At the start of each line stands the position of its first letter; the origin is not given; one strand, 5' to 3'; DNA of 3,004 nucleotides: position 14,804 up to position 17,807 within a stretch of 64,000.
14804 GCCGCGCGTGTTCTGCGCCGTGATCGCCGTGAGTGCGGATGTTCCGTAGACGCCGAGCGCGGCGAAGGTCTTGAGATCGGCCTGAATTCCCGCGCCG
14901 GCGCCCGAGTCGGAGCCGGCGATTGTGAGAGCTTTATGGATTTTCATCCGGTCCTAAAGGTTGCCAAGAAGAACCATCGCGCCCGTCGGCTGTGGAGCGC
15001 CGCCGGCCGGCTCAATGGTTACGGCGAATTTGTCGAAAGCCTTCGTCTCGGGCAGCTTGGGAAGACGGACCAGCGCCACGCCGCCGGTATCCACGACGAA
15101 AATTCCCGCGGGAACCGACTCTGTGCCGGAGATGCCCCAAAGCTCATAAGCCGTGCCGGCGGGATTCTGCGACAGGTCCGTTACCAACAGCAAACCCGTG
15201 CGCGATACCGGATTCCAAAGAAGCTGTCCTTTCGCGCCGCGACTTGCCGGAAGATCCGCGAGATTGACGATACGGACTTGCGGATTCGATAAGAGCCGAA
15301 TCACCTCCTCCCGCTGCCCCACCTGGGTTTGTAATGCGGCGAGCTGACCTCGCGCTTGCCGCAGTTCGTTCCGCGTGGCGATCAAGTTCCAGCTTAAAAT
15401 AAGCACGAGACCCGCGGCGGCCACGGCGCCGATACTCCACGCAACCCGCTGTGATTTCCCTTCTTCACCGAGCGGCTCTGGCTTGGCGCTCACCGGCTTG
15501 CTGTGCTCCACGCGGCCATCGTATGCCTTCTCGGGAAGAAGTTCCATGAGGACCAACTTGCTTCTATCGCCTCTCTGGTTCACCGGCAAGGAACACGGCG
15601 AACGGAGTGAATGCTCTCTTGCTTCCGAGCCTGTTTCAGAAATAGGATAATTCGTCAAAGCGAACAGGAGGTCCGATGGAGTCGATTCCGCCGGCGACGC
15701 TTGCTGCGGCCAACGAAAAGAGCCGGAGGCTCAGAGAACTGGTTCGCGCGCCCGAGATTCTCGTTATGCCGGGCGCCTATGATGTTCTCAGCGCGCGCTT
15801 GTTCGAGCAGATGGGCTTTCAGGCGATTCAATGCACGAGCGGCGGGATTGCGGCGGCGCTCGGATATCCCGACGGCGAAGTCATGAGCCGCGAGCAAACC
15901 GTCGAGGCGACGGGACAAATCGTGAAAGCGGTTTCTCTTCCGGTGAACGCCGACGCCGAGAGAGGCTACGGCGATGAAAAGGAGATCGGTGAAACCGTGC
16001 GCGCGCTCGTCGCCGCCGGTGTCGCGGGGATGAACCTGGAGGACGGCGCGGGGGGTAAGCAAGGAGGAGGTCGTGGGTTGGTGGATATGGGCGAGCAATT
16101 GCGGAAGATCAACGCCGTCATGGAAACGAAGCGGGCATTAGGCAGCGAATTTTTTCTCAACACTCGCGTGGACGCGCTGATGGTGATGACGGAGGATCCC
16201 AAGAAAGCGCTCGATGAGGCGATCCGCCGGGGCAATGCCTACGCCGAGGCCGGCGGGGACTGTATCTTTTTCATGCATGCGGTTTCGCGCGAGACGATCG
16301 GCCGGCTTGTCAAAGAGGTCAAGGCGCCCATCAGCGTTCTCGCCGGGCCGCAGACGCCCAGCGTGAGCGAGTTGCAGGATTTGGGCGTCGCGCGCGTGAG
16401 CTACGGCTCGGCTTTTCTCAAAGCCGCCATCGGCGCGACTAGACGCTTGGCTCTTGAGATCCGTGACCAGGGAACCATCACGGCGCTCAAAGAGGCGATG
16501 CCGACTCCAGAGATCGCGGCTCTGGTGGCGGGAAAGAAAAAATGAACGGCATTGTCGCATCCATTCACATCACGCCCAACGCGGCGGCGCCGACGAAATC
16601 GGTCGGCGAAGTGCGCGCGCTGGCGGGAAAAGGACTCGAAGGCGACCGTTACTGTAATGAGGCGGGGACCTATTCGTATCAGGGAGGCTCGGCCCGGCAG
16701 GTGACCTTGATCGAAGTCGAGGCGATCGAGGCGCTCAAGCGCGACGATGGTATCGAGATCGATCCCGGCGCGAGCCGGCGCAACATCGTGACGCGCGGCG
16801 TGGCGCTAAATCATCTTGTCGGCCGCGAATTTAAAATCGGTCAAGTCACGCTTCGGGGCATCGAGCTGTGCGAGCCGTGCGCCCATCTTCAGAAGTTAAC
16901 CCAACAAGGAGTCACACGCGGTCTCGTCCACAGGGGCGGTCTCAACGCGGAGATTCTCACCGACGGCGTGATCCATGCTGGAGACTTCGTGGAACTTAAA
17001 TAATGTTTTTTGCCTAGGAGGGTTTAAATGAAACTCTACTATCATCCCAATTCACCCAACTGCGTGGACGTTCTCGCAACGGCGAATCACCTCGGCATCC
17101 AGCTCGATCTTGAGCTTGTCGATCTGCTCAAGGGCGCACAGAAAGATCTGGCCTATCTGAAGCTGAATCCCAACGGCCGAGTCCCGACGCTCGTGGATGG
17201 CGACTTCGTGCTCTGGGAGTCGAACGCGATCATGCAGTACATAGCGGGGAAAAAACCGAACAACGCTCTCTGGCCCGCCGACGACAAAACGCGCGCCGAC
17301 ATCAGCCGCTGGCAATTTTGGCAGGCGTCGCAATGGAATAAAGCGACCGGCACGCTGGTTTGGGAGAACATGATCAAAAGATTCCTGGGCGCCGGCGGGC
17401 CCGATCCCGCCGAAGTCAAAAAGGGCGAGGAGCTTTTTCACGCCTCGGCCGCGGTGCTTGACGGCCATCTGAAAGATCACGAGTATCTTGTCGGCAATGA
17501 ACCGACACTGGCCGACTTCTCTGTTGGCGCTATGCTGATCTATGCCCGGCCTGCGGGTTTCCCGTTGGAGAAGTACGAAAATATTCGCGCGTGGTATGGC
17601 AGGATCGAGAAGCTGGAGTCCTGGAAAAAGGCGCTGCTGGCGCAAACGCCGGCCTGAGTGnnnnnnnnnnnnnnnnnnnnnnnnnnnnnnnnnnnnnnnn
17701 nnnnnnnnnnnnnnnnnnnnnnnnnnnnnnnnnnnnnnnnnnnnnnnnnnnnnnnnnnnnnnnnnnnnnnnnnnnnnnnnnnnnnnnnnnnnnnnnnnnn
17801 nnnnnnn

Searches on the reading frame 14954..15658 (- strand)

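Call 42: search_protein_families(library=pfam, proteins=[window:14954-15658:-])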
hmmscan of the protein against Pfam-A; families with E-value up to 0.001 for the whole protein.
window:14954-15658:- (234 aa): 1 family
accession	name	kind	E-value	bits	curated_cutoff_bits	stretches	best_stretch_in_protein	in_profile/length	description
PF10099.14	RskA_C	-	9.9e-23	81.3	29.4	1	78-226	3-133/135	Anti-sigma-K factor rskA, C-terminal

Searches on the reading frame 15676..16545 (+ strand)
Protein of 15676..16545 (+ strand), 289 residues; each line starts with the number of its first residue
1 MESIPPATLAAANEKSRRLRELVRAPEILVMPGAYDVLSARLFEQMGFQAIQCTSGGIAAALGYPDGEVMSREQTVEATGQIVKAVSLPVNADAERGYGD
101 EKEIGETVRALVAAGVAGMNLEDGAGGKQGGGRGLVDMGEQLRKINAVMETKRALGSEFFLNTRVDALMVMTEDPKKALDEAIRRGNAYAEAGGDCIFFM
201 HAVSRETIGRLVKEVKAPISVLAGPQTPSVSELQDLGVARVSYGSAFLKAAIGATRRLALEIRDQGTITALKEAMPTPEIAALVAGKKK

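Call 42: search_protein_families(library=pfam, proteins=[window:15676-16545:+])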
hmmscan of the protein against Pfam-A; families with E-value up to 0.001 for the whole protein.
window:15676-16545:+ (289 aa): 1 family
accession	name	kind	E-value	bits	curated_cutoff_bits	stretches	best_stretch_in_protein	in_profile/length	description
PF13714.12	PEP_mutase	-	1.1e-76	258.1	31.5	1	19-262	1-239/240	Phosphoenolpyruvate phosphomutase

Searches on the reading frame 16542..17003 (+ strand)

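Call 42: search_protein_families(library=pfam, proteins=[window:16542-17003:+])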
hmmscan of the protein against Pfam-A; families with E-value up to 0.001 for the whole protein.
window:16542-17003:+ (153 aa): 1 family
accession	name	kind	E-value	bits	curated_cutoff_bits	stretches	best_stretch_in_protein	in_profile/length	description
PF03473.23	MOSC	-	3.6e-13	50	22.7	1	45-151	3-120/120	MOSC domain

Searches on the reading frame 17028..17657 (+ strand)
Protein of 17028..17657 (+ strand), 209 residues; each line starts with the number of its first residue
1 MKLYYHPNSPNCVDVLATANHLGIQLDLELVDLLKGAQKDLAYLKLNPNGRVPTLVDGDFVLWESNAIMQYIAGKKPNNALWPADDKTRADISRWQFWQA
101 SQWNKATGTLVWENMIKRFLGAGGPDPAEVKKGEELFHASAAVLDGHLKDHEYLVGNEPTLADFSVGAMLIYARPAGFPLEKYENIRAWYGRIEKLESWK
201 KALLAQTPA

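Call 42: search_protein_families(library=pfam, proteins=[window:17028-17657:+])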
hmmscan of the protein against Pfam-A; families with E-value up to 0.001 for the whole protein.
window:17028-17657:+ (209 aa): 8 families
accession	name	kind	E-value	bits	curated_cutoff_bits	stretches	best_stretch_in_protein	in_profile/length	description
PF02798.26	GST_N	-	2.8e-16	60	20.9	1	1-73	3-75/76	Glutathione S-transferase, N-terminal domain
PF13409.12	GST_N_2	-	1.9e-13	51.2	25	1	9-73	2-68/70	Glutathione S-transferase, N-terminal domain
PF13417.12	GST_N_3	-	7e-13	49.2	22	1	3-78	1-73/75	Glutathione S-transferase, N-terminal domain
PF13410.11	GST_C_2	-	1.4e-12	47.9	24.9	1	128-192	2-69/69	Glutathione S-transferase, C-terminal domain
PF00043.30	GST_C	-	1.4e-10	41.7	20.7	1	126-196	20-92/93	Glutathione S-transferase, C-terminal domain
PF14497.11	GST_C_3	-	1.9e-05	25.2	21.6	1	142-198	36-96/104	Glutathione S-transferase, C-terminal domain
PF22041.1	GST_C_7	-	0.00012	22.5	27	1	127-190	61-126/140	Glutathione S-transferase, C-terminal domain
PF18485.7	GST_N_5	-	0.00054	20.8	29.6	0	1-72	1-69/74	Glutathione S-transferase, N-terminal domain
